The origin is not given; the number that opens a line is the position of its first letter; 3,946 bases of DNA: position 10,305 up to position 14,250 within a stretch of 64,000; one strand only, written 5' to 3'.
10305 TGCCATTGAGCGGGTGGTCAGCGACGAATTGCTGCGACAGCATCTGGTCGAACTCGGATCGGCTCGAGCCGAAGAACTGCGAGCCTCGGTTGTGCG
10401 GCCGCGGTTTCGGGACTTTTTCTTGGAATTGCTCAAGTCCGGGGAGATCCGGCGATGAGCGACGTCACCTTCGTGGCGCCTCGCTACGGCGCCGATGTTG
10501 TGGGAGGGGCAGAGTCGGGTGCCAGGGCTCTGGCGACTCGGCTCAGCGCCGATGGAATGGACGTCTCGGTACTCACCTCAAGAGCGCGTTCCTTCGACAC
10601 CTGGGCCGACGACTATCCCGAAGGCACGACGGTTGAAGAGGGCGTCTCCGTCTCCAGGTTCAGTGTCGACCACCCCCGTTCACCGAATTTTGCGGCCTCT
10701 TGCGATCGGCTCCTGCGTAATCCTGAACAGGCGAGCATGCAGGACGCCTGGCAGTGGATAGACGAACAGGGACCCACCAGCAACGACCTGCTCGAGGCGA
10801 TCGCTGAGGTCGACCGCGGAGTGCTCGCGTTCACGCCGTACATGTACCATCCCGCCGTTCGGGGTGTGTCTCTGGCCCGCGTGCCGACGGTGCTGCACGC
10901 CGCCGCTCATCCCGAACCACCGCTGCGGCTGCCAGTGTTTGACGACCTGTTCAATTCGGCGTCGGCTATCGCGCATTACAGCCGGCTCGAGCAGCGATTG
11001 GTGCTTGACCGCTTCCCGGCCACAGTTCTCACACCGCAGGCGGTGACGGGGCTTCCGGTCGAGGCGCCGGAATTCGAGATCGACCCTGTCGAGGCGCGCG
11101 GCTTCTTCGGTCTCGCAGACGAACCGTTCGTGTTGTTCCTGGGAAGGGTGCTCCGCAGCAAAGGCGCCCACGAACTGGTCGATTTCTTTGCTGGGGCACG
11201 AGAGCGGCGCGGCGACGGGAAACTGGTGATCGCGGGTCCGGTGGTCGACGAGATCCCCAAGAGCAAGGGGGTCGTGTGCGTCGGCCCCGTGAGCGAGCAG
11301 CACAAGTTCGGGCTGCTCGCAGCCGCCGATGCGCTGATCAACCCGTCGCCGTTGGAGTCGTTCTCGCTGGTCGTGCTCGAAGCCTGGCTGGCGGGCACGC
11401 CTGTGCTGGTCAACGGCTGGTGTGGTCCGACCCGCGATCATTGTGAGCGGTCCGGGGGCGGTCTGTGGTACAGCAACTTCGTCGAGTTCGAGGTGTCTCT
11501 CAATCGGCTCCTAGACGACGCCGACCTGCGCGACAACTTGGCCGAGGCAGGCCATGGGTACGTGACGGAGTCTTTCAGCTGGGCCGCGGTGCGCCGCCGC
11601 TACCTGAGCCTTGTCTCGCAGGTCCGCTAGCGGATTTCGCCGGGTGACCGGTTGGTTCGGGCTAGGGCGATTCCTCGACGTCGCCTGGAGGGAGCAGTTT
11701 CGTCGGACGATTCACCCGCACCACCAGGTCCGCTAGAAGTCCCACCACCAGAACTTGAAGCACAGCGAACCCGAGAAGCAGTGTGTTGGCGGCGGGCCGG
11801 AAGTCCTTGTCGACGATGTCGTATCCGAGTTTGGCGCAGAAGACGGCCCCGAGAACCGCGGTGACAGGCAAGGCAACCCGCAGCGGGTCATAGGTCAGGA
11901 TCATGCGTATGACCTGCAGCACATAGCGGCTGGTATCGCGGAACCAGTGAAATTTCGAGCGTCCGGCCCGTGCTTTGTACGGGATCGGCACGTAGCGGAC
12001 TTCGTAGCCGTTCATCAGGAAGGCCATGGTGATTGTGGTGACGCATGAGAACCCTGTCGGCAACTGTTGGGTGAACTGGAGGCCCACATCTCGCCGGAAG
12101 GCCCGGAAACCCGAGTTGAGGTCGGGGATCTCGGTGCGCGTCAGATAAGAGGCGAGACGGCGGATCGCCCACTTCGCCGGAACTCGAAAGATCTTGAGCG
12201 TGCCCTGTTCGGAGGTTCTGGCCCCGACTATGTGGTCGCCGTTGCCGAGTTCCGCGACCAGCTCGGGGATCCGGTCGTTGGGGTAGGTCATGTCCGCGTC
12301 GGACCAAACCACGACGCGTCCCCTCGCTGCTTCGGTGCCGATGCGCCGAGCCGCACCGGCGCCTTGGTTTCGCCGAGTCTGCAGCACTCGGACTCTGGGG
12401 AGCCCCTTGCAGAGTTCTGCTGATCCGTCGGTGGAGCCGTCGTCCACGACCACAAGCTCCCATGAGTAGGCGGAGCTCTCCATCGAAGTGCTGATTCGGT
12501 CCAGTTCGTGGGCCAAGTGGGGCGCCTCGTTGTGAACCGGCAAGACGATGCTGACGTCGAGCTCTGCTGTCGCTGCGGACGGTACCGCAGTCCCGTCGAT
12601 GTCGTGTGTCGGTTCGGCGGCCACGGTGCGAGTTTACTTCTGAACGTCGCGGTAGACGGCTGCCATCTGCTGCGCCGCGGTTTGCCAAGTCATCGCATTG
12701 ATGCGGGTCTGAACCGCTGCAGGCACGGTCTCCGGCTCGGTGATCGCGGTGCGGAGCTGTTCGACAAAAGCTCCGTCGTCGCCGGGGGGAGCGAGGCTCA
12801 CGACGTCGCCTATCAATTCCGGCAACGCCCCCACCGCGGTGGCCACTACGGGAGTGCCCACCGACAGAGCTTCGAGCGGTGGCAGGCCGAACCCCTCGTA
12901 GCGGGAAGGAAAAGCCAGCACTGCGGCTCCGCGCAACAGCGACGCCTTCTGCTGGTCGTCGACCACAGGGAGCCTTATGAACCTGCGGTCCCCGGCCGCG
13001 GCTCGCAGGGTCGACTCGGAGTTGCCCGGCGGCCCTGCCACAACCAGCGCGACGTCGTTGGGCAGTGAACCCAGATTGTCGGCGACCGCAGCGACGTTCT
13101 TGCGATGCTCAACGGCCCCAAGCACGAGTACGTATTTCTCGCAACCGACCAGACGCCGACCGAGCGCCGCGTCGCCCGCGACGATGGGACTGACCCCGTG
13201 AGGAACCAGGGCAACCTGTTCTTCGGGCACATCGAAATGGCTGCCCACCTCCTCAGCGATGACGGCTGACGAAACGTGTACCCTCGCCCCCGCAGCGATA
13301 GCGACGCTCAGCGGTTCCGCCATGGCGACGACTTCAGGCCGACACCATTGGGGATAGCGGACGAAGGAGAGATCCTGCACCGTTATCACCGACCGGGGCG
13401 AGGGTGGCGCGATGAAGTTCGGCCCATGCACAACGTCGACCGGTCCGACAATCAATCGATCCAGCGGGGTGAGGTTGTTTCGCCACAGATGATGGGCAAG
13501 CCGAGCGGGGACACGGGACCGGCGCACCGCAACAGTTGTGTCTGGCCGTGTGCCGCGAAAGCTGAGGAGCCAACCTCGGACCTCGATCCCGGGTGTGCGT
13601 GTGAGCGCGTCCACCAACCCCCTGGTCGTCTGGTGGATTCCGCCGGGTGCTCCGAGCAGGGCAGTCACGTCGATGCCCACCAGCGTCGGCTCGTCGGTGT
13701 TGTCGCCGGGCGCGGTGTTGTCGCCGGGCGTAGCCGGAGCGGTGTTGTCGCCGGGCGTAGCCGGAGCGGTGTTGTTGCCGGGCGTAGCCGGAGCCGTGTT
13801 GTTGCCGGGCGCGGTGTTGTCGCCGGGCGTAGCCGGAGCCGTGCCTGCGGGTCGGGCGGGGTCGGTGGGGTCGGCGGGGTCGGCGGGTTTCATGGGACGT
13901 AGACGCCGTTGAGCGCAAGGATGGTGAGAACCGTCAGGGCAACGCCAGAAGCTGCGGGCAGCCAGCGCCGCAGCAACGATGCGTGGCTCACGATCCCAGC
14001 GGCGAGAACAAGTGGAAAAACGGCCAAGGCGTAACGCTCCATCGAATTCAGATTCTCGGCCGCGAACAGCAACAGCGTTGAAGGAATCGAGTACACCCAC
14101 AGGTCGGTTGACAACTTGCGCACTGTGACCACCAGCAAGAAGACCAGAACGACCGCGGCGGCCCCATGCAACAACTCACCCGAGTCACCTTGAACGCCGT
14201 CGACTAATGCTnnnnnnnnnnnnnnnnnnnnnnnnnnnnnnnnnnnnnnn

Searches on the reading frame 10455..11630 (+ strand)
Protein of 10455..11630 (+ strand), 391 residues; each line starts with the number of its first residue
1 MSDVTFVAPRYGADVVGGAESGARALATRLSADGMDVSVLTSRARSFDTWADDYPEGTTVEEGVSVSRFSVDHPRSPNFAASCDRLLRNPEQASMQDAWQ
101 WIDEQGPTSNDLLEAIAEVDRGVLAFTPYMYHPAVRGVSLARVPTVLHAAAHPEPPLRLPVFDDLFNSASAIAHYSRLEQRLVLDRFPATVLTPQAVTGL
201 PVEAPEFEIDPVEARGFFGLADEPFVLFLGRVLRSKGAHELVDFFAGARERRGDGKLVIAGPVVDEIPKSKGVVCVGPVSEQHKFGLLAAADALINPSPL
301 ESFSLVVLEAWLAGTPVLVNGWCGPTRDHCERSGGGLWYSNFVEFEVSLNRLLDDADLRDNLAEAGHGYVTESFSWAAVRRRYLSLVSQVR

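Call 7: search_protein_families(library=pfam, proteins=[window:10455-11630:+], max_evalue=0.001)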
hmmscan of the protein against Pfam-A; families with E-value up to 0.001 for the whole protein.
window:10455-11630:+ (391 aa): 5 families
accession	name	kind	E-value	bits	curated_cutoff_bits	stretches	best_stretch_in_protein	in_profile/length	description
PF00534.26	Glycos_transf_1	-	2.5e-14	53.6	26.4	1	222-366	14-169/172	Glycosyl transferases group 1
PF13692.12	Glyco_trans_1_4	-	1.8e-12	48.1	27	1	224-353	2-140/142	Glycosyl transferases group 1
PF20706.3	GT4-conflict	-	2.4e-06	27.2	26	1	282-324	273-315/385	Family 4 Glycosyltransferase in conflict systems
PF13524.12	Glyco_trans_1_2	-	5.7e-05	23.5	25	1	247-381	8-140/144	Glycosyl transferase-like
PF13579.12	Glyco_trans_4_4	-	0.0001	23.1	29.7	1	17-187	1-146/158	Glycosyl transferase 4-like domain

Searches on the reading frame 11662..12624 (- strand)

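Call 8: search_protein_families(library=pfam, proteins=[window:11662-12624:-], max_evalue=0.001)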
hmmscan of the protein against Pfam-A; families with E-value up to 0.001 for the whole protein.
window:11662-12624:- (320 aa): 3 families
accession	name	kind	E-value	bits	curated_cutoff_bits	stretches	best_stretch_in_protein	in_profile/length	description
PF00535.33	Glycos_transf_2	-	1e-28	100.8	23.3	1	25-180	1-163/168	Glycosyl transferase family 2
PF10111.15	Glyco_tranf_2_2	-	8.9e-05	22.5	27.3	1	27-119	3-99/276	Glycosyltransferase like family 2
PF13704.12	Glyco_tranf_2_4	-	0.00016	22.6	27.5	1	56-89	21-54/98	Glycosyl transferase family 2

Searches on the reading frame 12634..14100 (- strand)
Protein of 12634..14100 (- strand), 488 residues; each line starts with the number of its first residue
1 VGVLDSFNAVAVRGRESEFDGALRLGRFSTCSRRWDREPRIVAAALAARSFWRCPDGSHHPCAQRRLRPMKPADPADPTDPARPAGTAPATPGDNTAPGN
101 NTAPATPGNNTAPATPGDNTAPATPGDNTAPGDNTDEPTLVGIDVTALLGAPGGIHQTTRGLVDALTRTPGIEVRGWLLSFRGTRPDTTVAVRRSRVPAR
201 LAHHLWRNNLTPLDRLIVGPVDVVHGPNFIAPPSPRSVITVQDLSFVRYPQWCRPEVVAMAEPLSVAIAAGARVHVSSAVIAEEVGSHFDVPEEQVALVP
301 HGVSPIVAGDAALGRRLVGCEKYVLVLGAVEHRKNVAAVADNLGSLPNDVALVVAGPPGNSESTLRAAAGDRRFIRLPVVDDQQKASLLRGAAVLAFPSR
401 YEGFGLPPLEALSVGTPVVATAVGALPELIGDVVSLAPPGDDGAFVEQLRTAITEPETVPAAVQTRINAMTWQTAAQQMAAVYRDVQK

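Call 8: search_protein_families(library=pfam, proteins=[window:12634-14100:-], max_evalue=0.001)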
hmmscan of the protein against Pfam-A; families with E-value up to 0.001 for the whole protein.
window:12634-14100:- (488 aa): 4 families
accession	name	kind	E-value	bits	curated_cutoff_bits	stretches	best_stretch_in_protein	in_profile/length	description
PF00534.26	Glycos_transf_1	-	2.9e-21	76.2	26.4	1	321-458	15-161/172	Glycosyl transferases group 1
PF13692.12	Glyco_trans_1_4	-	2.7e-20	73.5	27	1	322-453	2-140/142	Glycosyl transferases group 1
PF20706.3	GT4-conflict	-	6.7e-10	38.9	26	1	319-471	195-355/385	Family 4 Glycosyltransferase in conflict systems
PF13439.12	Glyco_transf_4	-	2.9e-05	24.6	28.5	1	152-304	1-167/170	Glycosyltransferase Family 4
